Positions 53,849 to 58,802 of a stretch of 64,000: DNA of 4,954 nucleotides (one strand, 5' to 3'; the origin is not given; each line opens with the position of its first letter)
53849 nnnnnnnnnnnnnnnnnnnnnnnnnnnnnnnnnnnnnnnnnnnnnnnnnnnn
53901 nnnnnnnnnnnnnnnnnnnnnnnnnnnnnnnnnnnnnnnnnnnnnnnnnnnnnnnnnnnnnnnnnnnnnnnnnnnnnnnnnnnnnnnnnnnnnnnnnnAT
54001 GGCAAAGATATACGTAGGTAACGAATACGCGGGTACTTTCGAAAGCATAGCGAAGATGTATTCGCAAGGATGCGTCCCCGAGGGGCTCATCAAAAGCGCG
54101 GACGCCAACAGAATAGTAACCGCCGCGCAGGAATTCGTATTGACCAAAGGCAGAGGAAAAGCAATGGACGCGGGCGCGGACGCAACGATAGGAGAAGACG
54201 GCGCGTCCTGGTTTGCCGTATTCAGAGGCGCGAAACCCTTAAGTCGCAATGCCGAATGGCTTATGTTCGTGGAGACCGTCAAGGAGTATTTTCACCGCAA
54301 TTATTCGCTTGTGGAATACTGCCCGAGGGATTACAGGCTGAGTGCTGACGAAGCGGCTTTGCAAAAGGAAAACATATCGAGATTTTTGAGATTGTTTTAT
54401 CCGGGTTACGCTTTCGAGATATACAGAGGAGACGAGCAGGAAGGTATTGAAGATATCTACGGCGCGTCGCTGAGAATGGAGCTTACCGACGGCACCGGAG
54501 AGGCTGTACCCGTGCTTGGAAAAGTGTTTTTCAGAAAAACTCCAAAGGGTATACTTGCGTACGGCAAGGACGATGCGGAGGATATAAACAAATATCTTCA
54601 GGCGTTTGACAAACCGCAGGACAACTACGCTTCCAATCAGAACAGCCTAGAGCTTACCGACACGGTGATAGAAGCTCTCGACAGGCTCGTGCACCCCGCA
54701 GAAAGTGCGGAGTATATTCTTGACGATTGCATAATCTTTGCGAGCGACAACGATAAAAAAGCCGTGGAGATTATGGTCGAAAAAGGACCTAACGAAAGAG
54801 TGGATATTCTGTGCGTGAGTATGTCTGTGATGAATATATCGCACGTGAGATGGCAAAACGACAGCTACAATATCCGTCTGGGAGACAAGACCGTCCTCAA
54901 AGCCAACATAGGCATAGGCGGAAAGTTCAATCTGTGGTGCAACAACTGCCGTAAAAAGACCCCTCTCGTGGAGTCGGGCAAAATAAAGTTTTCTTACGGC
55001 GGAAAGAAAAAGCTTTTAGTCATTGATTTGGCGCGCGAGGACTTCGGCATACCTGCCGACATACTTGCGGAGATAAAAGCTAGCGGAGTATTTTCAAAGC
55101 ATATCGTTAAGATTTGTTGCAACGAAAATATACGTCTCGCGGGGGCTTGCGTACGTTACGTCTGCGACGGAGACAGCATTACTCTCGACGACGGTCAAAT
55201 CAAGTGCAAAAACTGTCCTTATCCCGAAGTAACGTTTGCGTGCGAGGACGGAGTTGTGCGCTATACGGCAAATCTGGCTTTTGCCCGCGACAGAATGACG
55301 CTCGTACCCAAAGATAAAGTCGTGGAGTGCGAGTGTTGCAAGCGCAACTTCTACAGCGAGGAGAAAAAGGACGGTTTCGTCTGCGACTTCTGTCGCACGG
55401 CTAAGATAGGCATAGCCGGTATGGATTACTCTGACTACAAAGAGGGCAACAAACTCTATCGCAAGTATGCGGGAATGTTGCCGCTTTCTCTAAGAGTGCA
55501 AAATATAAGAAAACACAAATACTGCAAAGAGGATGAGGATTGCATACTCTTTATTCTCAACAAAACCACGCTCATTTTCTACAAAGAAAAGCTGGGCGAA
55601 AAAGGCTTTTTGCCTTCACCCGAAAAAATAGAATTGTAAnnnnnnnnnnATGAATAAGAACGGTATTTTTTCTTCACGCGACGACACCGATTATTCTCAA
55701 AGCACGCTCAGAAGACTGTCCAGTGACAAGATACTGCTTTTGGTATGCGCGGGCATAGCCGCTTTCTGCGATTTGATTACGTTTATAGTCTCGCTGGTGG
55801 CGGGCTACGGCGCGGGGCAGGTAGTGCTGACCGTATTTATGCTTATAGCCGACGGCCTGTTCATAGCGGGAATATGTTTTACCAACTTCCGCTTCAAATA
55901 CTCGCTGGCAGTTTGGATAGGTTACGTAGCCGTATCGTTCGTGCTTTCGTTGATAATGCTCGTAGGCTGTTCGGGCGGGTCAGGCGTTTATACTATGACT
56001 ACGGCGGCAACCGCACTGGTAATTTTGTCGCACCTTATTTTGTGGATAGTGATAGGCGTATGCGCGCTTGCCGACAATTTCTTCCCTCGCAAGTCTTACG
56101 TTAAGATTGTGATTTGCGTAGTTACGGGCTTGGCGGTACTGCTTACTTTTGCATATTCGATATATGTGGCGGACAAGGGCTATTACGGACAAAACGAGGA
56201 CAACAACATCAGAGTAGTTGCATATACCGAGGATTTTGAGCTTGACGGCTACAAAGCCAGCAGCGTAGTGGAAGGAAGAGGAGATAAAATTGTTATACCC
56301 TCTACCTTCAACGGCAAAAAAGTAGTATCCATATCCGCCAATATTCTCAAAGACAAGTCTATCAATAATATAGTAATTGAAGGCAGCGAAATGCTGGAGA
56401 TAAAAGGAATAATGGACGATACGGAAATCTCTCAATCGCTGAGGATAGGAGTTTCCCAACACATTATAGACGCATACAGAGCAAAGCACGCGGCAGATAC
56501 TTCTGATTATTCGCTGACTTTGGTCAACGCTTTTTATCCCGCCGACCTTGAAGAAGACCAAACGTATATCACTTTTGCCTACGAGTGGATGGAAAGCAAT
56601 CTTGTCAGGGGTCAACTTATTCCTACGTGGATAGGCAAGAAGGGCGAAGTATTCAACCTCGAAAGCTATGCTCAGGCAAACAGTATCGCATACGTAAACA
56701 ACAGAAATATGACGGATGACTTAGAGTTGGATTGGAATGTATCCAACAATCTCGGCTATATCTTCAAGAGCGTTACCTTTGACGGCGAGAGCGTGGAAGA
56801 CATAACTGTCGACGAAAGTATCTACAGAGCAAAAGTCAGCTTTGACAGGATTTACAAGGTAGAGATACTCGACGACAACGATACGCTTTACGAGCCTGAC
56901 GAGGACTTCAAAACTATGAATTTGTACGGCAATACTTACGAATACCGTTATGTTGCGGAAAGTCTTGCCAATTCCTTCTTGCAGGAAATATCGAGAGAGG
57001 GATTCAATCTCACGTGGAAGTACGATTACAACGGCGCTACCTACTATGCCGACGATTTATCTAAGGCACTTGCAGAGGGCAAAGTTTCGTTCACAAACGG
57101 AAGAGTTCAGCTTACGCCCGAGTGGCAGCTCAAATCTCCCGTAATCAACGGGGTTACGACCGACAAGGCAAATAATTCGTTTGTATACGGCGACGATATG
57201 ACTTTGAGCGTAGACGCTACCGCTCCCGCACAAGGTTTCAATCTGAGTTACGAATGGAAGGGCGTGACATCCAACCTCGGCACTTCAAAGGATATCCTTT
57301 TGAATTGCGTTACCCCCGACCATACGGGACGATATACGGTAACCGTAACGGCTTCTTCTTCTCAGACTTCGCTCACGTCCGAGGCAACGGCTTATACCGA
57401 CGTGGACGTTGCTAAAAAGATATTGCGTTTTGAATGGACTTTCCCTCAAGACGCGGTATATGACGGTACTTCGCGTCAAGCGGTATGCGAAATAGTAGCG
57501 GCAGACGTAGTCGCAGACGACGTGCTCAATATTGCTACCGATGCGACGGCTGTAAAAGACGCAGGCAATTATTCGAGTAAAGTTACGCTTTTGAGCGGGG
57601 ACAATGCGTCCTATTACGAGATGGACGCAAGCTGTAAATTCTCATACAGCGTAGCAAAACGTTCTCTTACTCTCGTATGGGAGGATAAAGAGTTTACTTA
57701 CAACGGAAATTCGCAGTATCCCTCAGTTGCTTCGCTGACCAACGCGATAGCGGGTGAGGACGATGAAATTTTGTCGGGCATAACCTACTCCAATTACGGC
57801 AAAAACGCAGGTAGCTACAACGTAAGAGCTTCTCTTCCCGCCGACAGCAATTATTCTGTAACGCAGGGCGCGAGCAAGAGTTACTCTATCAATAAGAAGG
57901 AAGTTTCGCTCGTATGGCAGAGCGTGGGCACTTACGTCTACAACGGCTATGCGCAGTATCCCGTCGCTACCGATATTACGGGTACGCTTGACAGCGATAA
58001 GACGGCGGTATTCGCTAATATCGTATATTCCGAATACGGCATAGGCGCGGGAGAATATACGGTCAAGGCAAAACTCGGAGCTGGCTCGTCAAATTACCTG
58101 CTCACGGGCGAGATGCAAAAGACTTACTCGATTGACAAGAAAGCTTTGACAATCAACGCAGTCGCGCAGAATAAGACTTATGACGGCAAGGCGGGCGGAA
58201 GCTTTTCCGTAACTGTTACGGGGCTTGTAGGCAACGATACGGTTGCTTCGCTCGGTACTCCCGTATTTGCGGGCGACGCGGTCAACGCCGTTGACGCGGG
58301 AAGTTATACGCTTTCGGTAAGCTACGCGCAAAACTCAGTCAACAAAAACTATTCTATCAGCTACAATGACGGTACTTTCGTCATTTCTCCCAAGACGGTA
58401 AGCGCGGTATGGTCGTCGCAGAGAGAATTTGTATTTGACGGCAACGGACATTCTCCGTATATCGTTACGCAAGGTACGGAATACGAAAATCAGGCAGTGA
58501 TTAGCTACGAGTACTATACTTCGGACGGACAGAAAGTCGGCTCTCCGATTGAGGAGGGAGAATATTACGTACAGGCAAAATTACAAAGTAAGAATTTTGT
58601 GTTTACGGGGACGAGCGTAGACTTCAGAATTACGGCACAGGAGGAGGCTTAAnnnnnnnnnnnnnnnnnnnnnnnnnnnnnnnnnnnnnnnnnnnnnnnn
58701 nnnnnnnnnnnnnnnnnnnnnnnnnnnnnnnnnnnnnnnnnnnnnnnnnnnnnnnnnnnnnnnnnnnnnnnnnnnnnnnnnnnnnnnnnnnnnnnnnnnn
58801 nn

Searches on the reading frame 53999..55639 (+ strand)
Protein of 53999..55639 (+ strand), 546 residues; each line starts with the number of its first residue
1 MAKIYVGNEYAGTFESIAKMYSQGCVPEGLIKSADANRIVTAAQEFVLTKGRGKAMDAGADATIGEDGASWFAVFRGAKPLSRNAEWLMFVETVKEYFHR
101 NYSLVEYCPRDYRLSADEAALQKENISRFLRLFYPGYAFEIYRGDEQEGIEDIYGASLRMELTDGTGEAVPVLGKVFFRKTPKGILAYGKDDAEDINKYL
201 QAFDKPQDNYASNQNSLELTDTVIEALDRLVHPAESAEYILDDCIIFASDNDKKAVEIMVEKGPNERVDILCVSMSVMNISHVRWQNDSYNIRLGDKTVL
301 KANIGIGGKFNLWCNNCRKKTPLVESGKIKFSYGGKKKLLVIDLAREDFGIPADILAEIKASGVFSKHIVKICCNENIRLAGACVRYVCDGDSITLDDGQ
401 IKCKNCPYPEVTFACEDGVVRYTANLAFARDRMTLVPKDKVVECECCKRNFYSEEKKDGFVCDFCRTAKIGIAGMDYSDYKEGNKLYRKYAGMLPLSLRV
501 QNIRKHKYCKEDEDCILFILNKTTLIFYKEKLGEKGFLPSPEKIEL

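Call 3: search_protein_families(library=pfam, proteins=[window:53999-55639:+], max_evalue=0.1)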
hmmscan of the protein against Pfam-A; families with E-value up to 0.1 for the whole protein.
window:53999-55639:+ (546 aa): 1 family
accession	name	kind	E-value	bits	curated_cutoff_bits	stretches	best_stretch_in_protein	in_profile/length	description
PF21889.1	TPR1-like_2nd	-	0.0063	17.2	27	1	193-258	14-79/125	TPR1-like, CTLH-containing domain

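Call 6: search_protein_families(library=padloc, proteins=[window:53999-55639:+], max_evalue=0.01)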
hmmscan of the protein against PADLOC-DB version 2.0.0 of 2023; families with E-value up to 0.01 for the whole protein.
window:53999-55639:+ (546 aa): 0 families

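Call 7: search_protein_families(library=ncbifam, proteins=[window:53999-55639:+], max_evalue=0.01)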
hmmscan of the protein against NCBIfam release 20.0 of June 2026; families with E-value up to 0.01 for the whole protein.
window:53999-55639:+ (546 aa): 0 families

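Call 66: search_protein_families(library=phrogs, proteins=[window:53999-55639:+], max_evalue=0.01)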
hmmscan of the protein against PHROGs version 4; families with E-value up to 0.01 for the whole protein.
window:53999-55639:+ (546 aa): 0 families
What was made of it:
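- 53999..55639 (+): gene 3: p546, an orphan protein with a Cys-rich C-terminal half. No family in Pfam, NCBIfam, PADLOC or PHROGs (calls 3, 6, 7, 66).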

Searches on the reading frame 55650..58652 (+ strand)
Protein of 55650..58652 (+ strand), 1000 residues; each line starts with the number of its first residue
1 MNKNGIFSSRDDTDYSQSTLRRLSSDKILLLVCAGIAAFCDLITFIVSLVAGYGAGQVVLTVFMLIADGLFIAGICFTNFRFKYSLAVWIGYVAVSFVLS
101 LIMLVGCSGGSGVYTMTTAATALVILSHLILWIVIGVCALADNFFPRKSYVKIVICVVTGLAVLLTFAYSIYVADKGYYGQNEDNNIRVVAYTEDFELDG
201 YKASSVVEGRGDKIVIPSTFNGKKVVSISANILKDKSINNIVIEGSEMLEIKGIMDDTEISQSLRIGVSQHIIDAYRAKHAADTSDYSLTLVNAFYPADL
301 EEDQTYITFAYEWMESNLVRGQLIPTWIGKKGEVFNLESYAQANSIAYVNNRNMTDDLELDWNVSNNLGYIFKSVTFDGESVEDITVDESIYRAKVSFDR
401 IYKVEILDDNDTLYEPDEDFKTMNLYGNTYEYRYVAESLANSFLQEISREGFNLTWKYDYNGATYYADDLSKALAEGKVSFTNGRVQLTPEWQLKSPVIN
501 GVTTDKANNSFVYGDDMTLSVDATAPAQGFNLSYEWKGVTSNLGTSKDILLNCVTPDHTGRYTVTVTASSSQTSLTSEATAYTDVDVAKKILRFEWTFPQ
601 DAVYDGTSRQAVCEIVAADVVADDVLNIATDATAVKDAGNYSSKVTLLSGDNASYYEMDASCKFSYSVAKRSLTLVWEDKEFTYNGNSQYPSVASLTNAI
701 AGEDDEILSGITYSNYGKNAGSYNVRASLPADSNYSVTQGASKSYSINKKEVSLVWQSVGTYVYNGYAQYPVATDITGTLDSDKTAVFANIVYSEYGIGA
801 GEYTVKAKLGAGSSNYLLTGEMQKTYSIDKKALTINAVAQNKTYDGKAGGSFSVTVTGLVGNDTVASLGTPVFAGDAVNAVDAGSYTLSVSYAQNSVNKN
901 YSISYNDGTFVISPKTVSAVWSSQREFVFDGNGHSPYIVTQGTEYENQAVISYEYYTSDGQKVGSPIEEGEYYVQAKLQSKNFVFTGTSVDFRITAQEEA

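Call 3: search_protein_families(library=pfam, proteins=[window:55650-58652:+], max_evalue=0.1)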
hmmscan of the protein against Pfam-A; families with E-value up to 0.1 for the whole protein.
window:55650-58652:+ (1000 aa): 2 families
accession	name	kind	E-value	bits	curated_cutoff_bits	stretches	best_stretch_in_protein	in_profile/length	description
PF18676.6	MBG_2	-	5.8e-12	46.5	25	2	833-910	1-71/72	MBG domain (YGX type)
PF13895.12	Ig_2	-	0.074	13.7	27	0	531-573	28-71/79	Immunoglobulin domain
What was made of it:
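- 55650..58652 (+): gene 4: 1000-aa protein with five N-terminal TM helices and MBG/Ig-like repeats (predicted to face outward). MBG_2 at 5.8e-12 (call 3).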

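Call 6: search_protein_families(library=padloc, proteins=[window:55650-58652:+], max_evalue=0.01)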
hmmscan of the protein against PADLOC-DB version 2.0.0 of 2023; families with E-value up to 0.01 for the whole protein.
window:55650-58652:+ (1000 aa): 0 families

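Call 7: search_protein_families(library=ncbifam, proteins=[window:55650-58652:+], max_evalue=0.01)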
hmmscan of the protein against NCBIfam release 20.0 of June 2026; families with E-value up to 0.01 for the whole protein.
window:55650-58652:+ (1000 aa): 0 families

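Call 66: search_protein_families(library=phrogs, proteins=[window:55650-58652:+], max_evalue=0.01)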
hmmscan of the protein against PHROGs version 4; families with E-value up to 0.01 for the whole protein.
window:55650-58652:+ (1000 aa): 0 families
